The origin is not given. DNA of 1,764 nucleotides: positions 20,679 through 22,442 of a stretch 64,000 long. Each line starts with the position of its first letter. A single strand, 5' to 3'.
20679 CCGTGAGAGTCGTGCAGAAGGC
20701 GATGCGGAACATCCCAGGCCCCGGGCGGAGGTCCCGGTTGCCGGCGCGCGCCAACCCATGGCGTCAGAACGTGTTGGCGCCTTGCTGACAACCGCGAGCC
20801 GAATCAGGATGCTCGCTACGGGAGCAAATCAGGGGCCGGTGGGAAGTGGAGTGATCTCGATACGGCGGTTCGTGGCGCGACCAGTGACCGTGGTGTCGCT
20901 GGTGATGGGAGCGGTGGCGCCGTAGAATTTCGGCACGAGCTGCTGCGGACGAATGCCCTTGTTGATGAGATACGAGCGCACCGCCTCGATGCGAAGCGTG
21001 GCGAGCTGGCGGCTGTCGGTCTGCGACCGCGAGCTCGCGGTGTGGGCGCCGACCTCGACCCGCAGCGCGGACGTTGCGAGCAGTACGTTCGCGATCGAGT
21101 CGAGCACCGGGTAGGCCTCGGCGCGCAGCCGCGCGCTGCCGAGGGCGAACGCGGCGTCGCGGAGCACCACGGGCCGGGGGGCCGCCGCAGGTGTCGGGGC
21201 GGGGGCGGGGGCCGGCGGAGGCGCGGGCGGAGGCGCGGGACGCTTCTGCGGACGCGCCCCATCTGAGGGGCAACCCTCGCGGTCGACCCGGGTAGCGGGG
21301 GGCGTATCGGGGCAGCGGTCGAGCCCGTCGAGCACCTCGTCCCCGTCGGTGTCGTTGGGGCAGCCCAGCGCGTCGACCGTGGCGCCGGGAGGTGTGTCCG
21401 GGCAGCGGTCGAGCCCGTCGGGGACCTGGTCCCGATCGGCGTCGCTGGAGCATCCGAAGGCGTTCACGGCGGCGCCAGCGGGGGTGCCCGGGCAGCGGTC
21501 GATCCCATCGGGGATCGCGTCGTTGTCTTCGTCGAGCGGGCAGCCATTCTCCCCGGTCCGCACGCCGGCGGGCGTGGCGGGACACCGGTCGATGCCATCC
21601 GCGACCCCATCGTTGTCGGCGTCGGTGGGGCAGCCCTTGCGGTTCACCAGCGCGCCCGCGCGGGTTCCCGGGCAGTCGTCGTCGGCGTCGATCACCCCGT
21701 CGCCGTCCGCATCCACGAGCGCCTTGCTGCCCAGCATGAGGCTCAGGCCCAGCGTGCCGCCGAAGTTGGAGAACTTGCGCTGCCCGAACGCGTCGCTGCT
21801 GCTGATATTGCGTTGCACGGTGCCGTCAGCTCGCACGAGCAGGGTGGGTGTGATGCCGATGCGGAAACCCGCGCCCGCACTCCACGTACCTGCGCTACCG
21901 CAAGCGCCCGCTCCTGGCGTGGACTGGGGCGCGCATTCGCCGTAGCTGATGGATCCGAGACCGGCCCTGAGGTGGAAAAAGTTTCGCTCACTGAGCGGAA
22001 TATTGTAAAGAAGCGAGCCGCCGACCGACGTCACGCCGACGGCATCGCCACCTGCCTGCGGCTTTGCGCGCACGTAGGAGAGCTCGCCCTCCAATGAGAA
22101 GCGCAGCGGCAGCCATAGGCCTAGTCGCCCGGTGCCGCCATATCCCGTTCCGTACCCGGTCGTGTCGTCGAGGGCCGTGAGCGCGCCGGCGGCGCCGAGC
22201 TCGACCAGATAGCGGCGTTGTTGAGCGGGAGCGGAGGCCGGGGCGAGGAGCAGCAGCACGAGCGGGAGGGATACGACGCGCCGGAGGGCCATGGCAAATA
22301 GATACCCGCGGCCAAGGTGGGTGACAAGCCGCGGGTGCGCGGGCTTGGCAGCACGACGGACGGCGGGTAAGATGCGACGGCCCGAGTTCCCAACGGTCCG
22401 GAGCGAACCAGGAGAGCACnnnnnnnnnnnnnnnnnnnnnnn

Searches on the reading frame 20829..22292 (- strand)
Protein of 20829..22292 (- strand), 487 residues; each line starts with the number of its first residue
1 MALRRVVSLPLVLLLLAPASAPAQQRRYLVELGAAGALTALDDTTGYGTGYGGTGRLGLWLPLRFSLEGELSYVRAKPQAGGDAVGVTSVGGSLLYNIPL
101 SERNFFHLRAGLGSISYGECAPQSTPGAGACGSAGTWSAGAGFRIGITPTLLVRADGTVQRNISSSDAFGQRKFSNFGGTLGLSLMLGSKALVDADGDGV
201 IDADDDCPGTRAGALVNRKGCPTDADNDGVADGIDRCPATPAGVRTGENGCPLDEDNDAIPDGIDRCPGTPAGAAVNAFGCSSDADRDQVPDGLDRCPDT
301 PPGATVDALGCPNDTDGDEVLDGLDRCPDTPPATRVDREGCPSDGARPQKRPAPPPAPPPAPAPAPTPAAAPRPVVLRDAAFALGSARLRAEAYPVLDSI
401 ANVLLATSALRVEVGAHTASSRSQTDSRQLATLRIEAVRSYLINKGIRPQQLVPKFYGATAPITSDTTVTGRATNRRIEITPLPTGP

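Call 27: search_protein_families(library=ncbifam, proteins=[window:20829-22292:-], max_evalue=0.00001)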
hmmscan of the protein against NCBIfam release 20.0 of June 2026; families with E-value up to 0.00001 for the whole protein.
window:20829-22292:- (487 aa): 23 families
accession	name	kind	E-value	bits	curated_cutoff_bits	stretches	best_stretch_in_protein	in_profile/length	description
NF053612.1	anchor_PA1041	equivalog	3.5e-45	154.8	250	1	314-480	77-233/236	PA1041 family peptidoglycan-binding anchor lipoprotein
NF033763.1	exchanger_TraB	exception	8.5e-33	113.1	700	3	314-484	323-499/522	outer membrane exchange protein TraB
NF053611.1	YiaD_Gzip_OmpA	equivalog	2.5e-20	73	175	1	379-481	103-205/206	YiaD family glycine zipper/OmpA-like lipoprotein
NF053613.1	OMP_toxin_LptF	equivalog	1.2e-14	54.6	400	1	377-481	140-244/256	lipotoxin F family OmpA-related lipoprotein LptF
NF045787.1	OmpABordt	equivalog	1.2e-14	54.5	200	1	361-480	67-187/194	outer membrane protein OmpA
NF047638.1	throspo3_MtsC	equivalog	1.6e-13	50.3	350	1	249-339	156-256/428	cell-cell cohesion MYXO-CTERM protein MtsC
TIGR03350.1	type_VI_ompA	equivalog_domain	1.5e-12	47.6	139.8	1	378-481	30-136/137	type VI secretion system protein TssL, long form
NF053585.1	OMP_LP_YfiB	equivalog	1.5e-11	44.4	128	1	382-480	60-158/163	outer membrane lipoprotein YfiB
NF007804.1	PRK10510.1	equivalog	1.6e-11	44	307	1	381-484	115-218/219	OmpA family lipoprotein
NF053607.1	CHU_0125_OmpA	equivalog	1.9e-11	43.2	620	1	373-479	526-633/639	CHU_0125 family OmpA-like outer membrane integrity protein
NF038224.1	OmpA_like_CmpA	equivalog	2.7e-11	43.5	300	1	376-481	108-213/233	C-OmpA-like family protein CmpA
NF052230.1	T9SS_PorE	exception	1.1e-10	40.5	600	1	372-470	509-607/648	PorE family type IX secretion system protein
NF006541.1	PRK09038.1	equivalog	1.4e-10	41.3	283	1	379-480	142-246/253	flagellar motor protein MotD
TIGR03789.1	pdsO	hypoth_equivalog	1.7e-10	41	152.2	1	381-480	142-241/243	sortase-associated OmpA-like protein PdsO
NF006508.0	PRK08944.1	subfamily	3.5e-09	36.3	259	1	380-481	181-286/304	MotB family protein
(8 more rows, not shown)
